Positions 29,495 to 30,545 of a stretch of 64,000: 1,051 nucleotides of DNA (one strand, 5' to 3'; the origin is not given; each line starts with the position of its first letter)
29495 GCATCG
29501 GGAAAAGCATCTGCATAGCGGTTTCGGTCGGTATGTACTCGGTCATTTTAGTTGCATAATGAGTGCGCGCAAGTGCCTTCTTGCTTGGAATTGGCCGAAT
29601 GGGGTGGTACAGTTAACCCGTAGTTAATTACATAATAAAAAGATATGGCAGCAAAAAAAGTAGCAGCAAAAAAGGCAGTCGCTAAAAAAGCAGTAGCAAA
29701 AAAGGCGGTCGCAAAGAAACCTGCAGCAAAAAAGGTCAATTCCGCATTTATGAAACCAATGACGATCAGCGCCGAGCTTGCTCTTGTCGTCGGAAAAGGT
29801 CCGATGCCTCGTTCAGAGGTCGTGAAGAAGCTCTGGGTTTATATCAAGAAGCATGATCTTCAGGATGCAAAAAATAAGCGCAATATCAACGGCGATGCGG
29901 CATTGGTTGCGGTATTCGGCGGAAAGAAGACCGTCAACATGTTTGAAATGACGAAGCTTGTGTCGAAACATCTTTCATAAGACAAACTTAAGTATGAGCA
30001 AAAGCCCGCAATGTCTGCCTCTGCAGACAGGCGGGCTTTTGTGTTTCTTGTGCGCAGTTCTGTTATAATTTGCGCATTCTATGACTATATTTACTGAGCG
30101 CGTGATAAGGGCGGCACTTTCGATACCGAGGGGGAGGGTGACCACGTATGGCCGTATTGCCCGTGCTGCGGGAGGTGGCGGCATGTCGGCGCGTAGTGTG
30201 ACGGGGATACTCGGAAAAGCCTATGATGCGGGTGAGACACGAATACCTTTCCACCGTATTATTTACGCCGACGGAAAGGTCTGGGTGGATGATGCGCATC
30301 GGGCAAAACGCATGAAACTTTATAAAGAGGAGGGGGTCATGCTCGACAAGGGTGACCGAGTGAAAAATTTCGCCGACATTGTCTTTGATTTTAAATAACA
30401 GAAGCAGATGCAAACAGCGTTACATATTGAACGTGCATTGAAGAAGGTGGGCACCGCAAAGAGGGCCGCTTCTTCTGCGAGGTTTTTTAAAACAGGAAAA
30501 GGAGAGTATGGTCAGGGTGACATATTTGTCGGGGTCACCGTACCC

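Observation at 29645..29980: SWIB/MDM2-domain protein with a histone-H1-like Lys/Ala-rich tail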

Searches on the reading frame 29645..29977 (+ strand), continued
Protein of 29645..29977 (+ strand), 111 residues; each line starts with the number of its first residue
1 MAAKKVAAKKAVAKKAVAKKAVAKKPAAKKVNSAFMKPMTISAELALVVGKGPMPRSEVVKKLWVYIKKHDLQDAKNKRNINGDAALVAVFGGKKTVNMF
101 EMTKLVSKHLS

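Call 28: find_encoding_contigs(protein=P0118, flank=5000, max_places=1)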
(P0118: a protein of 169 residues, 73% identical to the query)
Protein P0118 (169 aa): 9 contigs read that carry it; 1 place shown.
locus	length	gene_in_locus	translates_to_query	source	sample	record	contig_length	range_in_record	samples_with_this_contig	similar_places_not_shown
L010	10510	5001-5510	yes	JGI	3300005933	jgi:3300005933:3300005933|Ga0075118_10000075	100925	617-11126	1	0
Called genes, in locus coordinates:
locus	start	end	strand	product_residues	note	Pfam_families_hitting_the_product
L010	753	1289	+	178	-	PF01625:PMSR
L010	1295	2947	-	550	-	PF07969:Amidohydro_3, PF01979:Amidohydro_1 (weak)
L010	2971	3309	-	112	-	PF23544:AtuA_ferredoxin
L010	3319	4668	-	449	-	PF07287:AtuA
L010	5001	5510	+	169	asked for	PF02095:Extensin_1, PF07382:HC2, PF02201:SWIB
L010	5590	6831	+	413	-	PF06245:DUF1015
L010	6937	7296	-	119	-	PF03960:ArsC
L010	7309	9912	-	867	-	PF17900:Peptidase_M1_N, PF01433:Peptidase_M1, PF11940:DUF3458, PF17432:DUF3458_C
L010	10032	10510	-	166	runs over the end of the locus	-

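Call 30: predict_structure(alignment_id=A1)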
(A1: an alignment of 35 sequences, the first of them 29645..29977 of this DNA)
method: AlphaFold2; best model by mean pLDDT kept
length: 111 residues; sequences in the alignment: 35
mean_pLDDT: 79.1   pTM: 0.62
mean pLDDT of the five models: 79.1, 76.4, 76.0, 75.9, 75.3
residues with pLDDT >= 90: 62; 70-90: 15; 50-70: 11; < 50: 23
segments of 3 or more residues with pLDDT < 50: 1-4, 6-24
pLDDT, mean of each block of 10 residues (from residue 1): 47 42 53 77 94 90 94 93 95 93 92 86
secondary structure, 60 per line:
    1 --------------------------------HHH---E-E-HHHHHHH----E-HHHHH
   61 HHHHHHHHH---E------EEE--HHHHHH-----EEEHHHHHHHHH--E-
elements in order: H43-49 H56-69 E80-82 H85-90 E96-98 H99-107

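Call 32: find_related_loci(query=A1, collection=genome_contigs, flank=6000)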
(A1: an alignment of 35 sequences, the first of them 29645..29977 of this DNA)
Query A1 (111 aa) in genome_contigs; peptide patterns used: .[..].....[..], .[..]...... (x = any residue, [..] = any of these).
600 stretches matched a pattern (row limit reached: there are more); 587 encode a relative of the query (tblastn E <= 1e-3); the best 80 are kept; 80 distinct loci.
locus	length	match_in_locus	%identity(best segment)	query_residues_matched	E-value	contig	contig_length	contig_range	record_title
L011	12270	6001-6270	83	22-111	1e-45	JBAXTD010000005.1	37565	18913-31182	MAG: bacterium isolate ELA626 MAG626_5, whole genome shotgun sequence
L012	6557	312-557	87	30-111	4e-44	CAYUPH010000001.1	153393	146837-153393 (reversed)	MAG TPA_asm: uncultured Candidatus Saccharibacteria bacterium isolate SRP135725_co1_406 genome assembly, contig: NODE_37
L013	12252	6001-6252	82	28-111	7e-43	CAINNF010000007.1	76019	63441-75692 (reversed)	Candidatus Adlerbacteria bacterium isolate C24_bin-0997 genome assembly, contig: bin-0997:07/25, whole genome shotgun se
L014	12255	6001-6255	85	27-111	4e-43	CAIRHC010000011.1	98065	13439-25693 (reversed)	MAG: Candidatus Vogelbacteria bacterium isolate KTt_bin-1541 genome assembly, contig: bin-1541:11/11, whole genome shotg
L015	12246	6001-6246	85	30-111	1e-42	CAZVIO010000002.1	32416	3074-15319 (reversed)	MAG TPA_asm: uncultured Candidatus Saccharibacteria bacterium isolate SRP285395_co1_490 genome assembly, contig: NODE_19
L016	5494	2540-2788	81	29-111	1e-42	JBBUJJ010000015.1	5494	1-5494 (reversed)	MAG: Patescibacteria group bacterium isolate H41-bin108_1 H41_bin108_1_000000000015, whole genome shotgun sequence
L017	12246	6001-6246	80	30-111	4e-42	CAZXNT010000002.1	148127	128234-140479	MAG TPA_asm: uncultured Candidatus Saccharibacteria bacterium isolate SRP302447_co2_43 genome assembly, contig: NODE_369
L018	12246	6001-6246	87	30-111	3e-42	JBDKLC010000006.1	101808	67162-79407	MAG: Candidatus Parcubacteria bacterium isolate hopbrook_2019_sw_WHONDRS-S19S_0012_B_bin.20 scaffold_847478, whole genom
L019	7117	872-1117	84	30-111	6e-42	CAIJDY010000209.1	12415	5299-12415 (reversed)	MAG: Candidatus Omnitrophica bacterium isolate AM5_bin-0692 genome assembly, contig: bin-0692:209/229, whole genome shot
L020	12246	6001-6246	84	30-111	8e-42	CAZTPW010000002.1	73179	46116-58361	MAG TPA_asm: uncultured Candidatus Saccharibacteria bacterium isolate SRP257259_co1_34 genome assembly, contig: NODE_326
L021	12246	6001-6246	82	30-111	9e-42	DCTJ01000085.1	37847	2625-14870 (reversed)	MAG TPA_asm: Candidatus Omnitrophica bacterium UBA1443 UBA1443_contig_6541, whole genome shotgun sequence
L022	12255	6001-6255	81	27-111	1e-41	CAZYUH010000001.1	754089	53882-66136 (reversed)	MAG TPA_asm: uncultured Candidatus Saccharibacteria bacterium isolate binchicken_co277_212 genome assembly, contig: NODE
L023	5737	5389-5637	81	29-111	1e-41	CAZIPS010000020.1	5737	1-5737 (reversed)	MAG TPA_asm: uncultured Candidatus Saccharibacteria bacterium isolate SRP133034_co1_49 genome assembly, contig: NODE_117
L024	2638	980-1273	74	14-111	3e-41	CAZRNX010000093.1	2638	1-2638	MAG TPA_asm: uncultured Candidatus Saccharibacteria bacterium isolate SRP124282_co8_23 genome assembly, contig: NODE_189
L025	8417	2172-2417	84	30-111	2e-41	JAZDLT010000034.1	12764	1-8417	MAG: Candidatus Liptonbacteria bacterium isolate MEGAHIT-group-0.617 k141_6888423, whole genome shotgun sequence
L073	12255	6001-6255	72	27-111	2e-37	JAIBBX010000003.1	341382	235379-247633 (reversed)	MAG: Parachlamydiales bacterium isolate SSF52 NODE_201_length_341382_cov_25.586591, whole genome shotgun sequence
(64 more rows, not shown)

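Call 34: fold_search(model_id=the predicted structure, library=pdb)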
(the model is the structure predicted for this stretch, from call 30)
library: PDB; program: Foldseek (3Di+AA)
matches with E <= 10: 198; with E <= 0.001: 60
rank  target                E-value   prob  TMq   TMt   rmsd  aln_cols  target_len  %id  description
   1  1v31_MODEL_1_A        3.9e-06  1.00  0.62  0.73   1.4        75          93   29  Solution structure of the SWIB/MDM2 domain of the hypothetical protein At5g14170 from Arabidopsis thaliana (released 2004-04-21)
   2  9rl4_P                6.2e-05  1.00  0.62  0.19   1.9        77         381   25  Structure of BAF in complex with OCT4-SOX2-bound nucleosome - SHL-6 (released 2026-02-11)
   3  4zyi                  6.6e-05  1.00  0.61  0.74   2.3        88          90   18  Discovery of NVP-CGM097 - a highly potent and selective MDM2 inhibitor undergoing phase 1 clinical trials in p53wt tumor (released 2015-07-29)
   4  9rmc_P                8.5e-05  1.00  0.63  0.31   1.2        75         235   24  Structure of BAF in complex with OCT4-SOX2-bound nucleosome - SHL+6 class 1 (released 2026-02-11)
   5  7vdv_Y                8.5e-05  1.00  0.59  0.28   1.6        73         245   25  The overall structure of human chromatin remodeling PBAF-nucleosome complex (released 2022-05-18)
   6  1uhr_MODEL_1_A        1.0e-04  1.00  0.61  0.72   1.4        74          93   24  Solution structure of the SWIB domain of mouse BRG1-associated factor 60a (released 2004-08-24)
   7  9rn1_P                1.2e-04  1.00  0.63  0.20   1.2        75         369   24  Structure of BAF-nucleosome complex with OCT4-SOX2 at SHL+6 in ADP-bound state, BAF47 bound to ATPase lobe 2 (released 2026-02-11)
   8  1ttv_MODEL_1_A        1.3e-04  1.00  0.60  0.63   1.8        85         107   19  NMR Structure of a Complex Between MDM2 and a Small Molecule Inhibitor (released 2005-01-04)
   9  5j7g_C                1.5e-04  1.00  0.60  0.69   2.2        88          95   19  Structure of MDM2 with low molecular weight inhibitor with aliphatic linker. (released 2017-05-17)
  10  4dij_A                1.7e-04  1.00  0.61  0.72   2.0        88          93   18  The Central Valine Concept Provides an Entry in a New Class of Non Peptide Inhibitors of the P53-MDM2 Interaction (released 2012-05-02)
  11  1t4e_A                1.7e-04  1.00  0.62  0.71   3.5        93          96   16  Structure of Human MDM2 in complex with a Benzodiazepine Inhibitor (released 2005-02-08)
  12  9gfk_B                2.0e-04  1.00  0.63  0.71   1.8        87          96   16  human MDM2 complex with stapled foldamer (released 2025-03-26)
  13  6lth_P                2.2e-04  1.00  0.62  0.30   1.4        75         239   24  Structure of human BAF Base module (released 2020-02-12)
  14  4umn_B                2.4e-04  1.00  0.63  0.75   1.7        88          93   17  Structure of a stapled peptide antagonist bound to Nutlin-resistant Mdm2. (released 2014-05-28)
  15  4umn_A                2.5e-04  1.00  0.62  0.71   2.2        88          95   18  Structure of a stapled peptide antagonist bound to Nutlin-resistant Mdm2. (released 2014-05-28)
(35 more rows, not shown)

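Call 45: find_related_loci(query=A1, collection=viral_contigs, flank=6000)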
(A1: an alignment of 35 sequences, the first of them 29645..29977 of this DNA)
Query A1 (111 aa) in viral_contigs; peptide patterns used: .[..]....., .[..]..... (x = any residue, [..] = any of these).
31 stretches matched a pattern; 6 encode a relative of the query (tblastn E <= 1e-3); 6 distinct loci.
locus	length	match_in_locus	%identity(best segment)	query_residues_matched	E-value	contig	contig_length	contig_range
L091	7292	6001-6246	61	29-110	8e-30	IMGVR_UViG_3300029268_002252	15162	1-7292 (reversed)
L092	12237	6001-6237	63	32-110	3e-29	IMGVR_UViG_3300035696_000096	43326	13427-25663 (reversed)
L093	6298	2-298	49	11-110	5e-28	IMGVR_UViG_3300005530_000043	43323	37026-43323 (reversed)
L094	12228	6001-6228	59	35-110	4e-27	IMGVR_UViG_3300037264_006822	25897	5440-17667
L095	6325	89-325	58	33-111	3e-26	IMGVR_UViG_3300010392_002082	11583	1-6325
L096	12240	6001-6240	60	32-111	2e-25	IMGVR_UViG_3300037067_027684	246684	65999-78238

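Call 46: find_related_loci(query=A1, collection=metagenome_contigs, flank=6000)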
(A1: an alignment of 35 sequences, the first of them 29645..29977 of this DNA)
Query A1 (111 aa) in metagenome_contigs; peptide patterns used: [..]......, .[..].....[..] (x = any residue, [..] = any of these).
600 stretches matched a pattern (row limit reached: there are more); 578 encode a relative of the query (tblastn E <= 1e-3); the best 80 are kept; 80 distinct loci.
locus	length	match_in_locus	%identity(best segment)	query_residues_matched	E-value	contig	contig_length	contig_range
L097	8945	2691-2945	87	27-111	7e-46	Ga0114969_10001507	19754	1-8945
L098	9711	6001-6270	82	22-111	1e-45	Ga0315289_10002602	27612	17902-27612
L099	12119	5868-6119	83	28-111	5e-44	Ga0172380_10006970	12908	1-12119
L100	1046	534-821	77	19-111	2e-45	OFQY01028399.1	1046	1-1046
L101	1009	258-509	82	28-111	3e-45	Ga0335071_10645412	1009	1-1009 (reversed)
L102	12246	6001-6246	83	30-111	3e-42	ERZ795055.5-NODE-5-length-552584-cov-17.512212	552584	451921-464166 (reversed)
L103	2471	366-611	82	30-111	2e-42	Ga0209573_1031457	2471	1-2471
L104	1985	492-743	83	28-111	1e-42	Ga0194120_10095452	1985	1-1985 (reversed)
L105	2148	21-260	84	32-111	3e-42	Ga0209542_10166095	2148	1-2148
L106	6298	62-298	85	33-111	4e-42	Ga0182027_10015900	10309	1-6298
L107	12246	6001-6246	83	30-111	4e-42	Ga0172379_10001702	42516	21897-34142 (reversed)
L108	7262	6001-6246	84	30-111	5e-42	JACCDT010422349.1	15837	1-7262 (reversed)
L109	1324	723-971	83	29-111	9e-43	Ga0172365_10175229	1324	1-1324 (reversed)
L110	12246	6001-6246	82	30-111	1e-41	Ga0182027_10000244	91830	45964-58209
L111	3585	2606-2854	81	29-111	1e-41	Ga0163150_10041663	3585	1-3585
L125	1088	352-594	77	29-109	7e-42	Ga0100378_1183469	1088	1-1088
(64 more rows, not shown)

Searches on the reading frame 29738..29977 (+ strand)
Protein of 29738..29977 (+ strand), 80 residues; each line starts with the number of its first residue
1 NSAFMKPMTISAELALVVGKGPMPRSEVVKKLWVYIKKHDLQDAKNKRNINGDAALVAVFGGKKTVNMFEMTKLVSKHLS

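Call 43: search_protein_representatives(protein=window:29738-29977:+)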
Query: 80 residues. Proteins with E-value up to 0.001 (for the whole library): 4269; up to 1e-10: 1564; up to 1e-30: 18. The best 150 are listed.
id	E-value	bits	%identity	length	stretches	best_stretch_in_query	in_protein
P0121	4.9e-61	216.7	35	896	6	9-79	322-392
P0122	2.4e-52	189.2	41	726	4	3-79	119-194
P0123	3.5e-46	169.6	39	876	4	11-80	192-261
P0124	1.4e-37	142.4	52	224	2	12-80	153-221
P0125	4.8e-37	140.7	44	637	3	2-79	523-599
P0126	1.5e-35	136.0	42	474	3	3-79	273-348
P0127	4.4e-35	134.5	51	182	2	5-79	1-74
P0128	5.2e-35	134.2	43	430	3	7-79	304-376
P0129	6.4e-34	130.8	45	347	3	5-79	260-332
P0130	8.9e-33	127.2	79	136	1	1-80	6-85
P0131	1.0e-32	127.0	50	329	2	3-79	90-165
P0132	3.2e-32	125.4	42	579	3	9-79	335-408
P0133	4.7e-32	124.9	42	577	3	2-77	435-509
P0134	5.3e-32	124.7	49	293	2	11-79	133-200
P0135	6.9e-32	124.3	49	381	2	7-79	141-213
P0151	3.1e-28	112.8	67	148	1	1-79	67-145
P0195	1.1e-25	104.6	69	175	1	1-79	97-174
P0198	1.4e-25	104.4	49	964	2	2-79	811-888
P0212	4.7e-25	102.7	66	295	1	1-79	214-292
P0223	1.2e-24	101.4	66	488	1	3-79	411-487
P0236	5.7e-24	99.3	62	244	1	3-80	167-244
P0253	1.3e-23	98.1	63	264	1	2-79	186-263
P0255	1.6e-23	97.8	63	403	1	2-79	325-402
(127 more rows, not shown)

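Call 49: search_protein_families(library=pfam, proteins=[P0198, P0223, P0255, P0212, P0236, P0253, P0121, P0124, P0151, P0195], max_evalue=0.001)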
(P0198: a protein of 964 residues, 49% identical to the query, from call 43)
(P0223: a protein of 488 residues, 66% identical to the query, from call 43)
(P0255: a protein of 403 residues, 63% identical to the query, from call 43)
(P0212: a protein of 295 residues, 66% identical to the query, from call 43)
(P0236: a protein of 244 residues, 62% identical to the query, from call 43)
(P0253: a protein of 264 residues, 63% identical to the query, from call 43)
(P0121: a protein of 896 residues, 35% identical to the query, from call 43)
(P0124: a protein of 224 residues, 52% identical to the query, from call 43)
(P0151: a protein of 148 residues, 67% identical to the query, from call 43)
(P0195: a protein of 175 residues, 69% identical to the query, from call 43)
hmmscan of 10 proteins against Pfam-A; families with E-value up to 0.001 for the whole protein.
P0198 (964 aa): 4 families
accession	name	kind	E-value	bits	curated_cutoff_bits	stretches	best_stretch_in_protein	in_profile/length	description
PF02201.23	SWIB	-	2.7e-57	190.9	25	2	816-888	2-74/74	SWIB/MDM2 domain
PF00046.35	Homeodomain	-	1.6e-18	66.7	22.9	1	90-144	2-56/57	Homeodomain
PF08766.16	DEK_C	-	2.9e-13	49.9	24.8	1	475-524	4-53/54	DEK C terminal domain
PF05920.17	Homeobox_KN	-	0.00023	21.4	24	1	113-142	11-40/40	Homeobox KN domain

P0223 (488 aa): 4 families
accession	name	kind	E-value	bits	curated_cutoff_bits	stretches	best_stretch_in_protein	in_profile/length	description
PF00069.31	Pkinase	-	3.7e-32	112.2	31.7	1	16-234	2-201/263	Protein kinase domain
PF02201.23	SWIB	-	8.2e-26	90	25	1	415-487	2-74/74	SWIB/MDM2 domain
PF07714.23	PK_Tyr_Ser-Thr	-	1e-22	81.2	23.1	1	20-236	6-211/258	Protein tyrosine and serine/threonine kinase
PF01636.29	APH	-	1.1e-05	25.7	23.2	0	20-146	4-113/239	Phosphotransferase enzyme family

P0255 (403 aa): 3 families
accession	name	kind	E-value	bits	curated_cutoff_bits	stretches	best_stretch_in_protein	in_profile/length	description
PF02201.23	SWIB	-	1.3e-26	92.6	25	1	329-402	1-74/74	SWIB/MDM2 domain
PF00069.31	Pkinase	-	4.3e-25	89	31.7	1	20-197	72-251/263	Protein kinase domain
PF07714.23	PK_Tyr_Ser-Thr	-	6.1e-15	55.7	23.1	1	12-197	67-248/258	Protein tyrosine and serine/threonine kinase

P0212 (295 aa): 1 family
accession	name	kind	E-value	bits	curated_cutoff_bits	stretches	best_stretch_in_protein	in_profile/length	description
PF02201.23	SWIB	-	1.5e-30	105.2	25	1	220-292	2-74/74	SWIB/MDM2 domain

P0236 (244 aa): 1 family
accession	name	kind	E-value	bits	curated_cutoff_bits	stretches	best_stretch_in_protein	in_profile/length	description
PF02201.23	SWIB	-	2.8e-28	97.9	25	1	172-243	3-74/74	SWIB/MDM2 domain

P0253 (264 aa): 1 family
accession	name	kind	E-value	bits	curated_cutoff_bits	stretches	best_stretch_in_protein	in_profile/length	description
PF02201.23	SWIB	-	5.4e-31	106.6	25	1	191-263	2-74/74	SWIB/MDM2 domain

P0121 (896 aa): 1 family
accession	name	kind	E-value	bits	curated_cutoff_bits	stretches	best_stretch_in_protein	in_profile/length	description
PF02201.23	SWIB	-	4.2e-158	513.9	25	6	776-846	3-74/74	SWIB/MDM2 domain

P0124 (224 aa): 1 family
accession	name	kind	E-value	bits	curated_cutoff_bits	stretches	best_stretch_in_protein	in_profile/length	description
PF02201.23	SWIB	-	2.5e-48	162.1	25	2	149-220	3-74/74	SWIB/MDM2 domain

P0151 (148 aa): 1 family
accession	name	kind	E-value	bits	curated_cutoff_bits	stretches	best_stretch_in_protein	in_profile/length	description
PF02201.23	SWIB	-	5.8e-29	100.1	25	1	73-145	2-74/74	SWIB/MDM2 domain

P0195 (175 aa): 1 family
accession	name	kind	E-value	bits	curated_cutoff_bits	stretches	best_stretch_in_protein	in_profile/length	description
PF02201.23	SWIB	-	9.1e-28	96.3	25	1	102-174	1-74/74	SWIB/MDM2 domain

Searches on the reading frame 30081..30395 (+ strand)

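Call 11: search_protein_families(library=pfam, proteins=[window:30081-30395:+], max_evalue=0.01)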
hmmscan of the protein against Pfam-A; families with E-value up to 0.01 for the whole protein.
window:30081-30395:+ (105 aa): 1 family
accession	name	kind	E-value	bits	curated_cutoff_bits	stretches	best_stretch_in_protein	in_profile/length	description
PF01035.26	DNA_binding_1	-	2.4e-14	53.4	27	1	4-86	2-81/81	6-O-methylguanine DNA methyltransferase, DNA binding domain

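Call 59: search_protein_families(library=ncbifam, proteins=[window:30081-30395:+], max_evalue=0.001)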
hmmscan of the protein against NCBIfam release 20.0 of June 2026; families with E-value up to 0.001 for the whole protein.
window:30081-30395:+ (105 aa): 1 family
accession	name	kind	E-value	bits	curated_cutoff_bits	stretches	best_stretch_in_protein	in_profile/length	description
TIGR00589.1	ogt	superfamily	6.5e-07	29.3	46.4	1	2-67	1-63/80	methylated-DNA--[protein]-cysteine S-methyltransferase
